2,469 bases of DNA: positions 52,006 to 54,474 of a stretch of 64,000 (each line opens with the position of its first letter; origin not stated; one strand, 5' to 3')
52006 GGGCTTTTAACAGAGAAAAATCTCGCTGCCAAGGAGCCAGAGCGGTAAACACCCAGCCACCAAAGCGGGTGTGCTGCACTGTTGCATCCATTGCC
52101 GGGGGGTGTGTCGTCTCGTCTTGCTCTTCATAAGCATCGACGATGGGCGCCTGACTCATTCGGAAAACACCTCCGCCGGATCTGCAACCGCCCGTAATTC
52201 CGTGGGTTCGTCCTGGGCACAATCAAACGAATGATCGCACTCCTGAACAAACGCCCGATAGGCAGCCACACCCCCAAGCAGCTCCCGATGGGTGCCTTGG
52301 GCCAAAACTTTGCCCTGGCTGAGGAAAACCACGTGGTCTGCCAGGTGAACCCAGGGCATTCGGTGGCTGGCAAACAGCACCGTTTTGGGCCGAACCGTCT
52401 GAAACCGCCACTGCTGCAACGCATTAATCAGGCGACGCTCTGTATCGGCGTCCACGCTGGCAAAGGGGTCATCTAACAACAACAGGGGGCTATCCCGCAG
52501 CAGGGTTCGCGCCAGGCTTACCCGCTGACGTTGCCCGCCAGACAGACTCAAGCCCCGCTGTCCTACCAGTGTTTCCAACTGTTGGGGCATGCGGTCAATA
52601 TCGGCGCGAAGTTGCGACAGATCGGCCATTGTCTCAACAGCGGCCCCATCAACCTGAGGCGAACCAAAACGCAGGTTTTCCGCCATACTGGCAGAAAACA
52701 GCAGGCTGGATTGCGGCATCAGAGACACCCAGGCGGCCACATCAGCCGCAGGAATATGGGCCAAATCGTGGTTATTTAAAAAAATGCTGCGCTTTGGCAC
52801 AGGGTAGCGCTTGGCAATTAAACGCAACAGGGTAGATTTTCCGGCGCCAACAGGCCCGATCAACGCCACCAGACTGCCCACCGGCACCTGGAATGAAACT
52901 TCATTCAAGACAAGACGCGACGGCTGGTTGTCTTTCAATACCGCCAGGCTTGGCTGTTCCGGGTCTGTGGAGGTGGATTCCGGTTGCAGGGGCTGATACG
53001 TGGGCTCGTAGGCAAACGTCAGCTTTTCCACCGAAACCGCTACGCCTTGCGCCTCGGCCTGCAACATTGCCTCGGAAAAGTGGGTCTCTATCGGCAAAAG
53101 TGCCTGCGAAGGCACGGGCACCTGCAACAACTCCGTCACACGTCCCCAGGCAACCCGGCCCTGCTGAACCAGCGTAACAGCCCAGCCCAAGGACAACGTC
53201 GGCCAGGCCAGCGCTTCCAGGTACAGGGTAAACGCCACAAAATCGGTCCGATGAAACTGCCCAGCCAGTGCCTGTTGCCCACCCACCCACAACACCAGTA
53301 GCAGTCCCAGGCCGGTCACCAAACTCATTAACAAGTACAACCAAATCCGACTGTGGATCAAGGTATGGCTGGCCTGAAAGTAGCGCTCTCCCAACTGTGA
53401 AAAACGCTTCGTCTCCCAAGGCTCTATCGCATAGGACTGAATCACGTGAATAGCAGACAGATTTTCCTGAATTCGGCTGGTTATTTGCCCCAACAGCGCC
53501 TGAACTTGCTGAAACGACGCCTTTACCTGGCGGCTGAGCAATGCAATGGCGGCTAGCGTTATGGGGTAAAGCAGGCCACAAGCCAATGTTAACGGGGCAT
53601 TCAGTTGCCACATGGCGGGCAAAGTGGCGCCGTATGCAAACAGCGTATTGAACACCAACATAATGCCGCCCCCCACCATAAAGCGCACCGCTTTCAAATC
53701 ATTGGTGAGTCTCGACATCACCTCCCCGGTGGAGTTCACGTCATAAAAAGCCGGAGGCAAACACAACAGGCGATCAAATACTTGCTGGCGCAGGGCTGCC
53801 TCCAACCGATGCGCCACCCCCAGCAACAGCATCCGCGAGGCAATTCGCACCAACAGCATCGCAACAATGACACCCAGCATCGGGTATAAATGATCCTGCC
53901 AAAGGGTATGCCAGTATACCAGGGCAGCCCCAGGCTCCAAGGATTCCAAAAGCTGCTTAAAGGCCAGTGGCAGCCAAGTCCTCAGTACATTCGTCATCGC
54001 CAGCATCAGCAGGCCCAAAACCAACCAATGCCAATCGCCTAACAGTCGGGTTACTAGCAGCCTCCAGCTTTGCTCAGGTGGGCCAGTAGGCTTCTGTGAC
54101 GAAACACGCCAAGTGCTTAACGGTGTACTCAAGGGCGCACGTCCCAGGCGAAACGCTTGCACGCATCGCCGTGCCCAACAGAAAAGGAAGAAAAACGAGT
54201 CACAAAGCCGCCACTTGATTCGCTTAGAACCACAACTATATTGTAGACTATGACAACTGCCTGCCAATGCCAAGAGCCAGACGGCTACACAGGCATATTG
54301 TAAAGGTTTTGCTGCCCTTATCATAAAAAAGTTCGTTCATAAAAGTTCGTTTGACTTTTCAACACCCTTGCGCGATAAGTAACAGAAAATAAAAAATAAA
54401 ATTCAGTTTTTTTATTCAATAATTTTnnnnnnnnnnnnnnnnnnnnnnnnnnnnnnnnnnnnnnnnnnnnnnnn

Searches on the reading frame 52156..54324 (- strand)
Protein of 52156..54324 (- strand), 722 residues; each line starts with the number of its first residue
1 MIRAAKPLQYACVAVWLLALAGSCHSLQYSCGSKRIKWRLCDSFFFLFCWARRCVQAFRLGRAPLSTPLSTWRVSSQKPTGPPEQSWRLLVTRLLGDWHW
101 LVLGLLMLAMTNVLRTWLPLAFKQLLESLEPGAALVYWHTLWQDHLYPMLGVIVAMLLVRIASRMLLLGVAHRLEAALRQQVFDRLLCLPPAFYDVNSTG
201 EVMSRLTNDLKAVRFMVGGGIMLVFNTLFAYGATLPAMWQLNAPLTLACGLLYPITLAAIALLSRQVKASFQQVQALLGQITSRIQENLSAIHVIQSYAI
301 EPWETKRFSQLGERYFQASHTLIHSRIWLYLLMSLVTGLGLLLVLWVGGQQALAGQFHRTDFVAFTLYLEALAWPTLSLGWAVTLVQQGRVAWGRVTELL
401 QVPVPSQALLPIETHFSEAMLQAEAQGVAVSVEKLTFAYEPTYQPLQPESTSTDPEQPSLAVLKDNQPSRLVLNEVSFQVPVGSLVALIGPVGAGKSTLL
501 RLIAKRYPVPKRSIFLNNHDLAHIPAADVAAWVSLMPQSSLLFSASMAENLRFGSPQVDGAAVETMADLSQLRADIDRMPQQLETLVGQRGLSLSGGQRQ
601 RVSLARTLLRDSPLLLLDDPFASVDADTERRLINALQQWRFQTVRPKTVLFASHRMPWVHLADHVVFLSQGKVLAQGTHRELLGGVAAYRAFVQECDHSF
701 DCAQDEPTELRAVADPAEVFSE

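Call 77: search_protein_families(library=pfam, proteins=[window:52156-54324:-], max_evalue=0.00001)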
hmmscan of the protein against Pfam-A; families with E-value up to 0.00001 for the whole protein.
window:52156-54324:- (722 aa): 2 families
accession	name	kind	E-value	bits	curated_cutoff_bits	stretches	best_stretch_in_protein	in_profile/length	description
PF00664.28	ABC_membrane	-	5.2e-36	125.2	28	1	102-375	2-273/274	ABC transporter transmembrane region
PF00005.33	ABC_tran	-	3.1e-26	93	25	1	473-622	1-137/137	ABC transporter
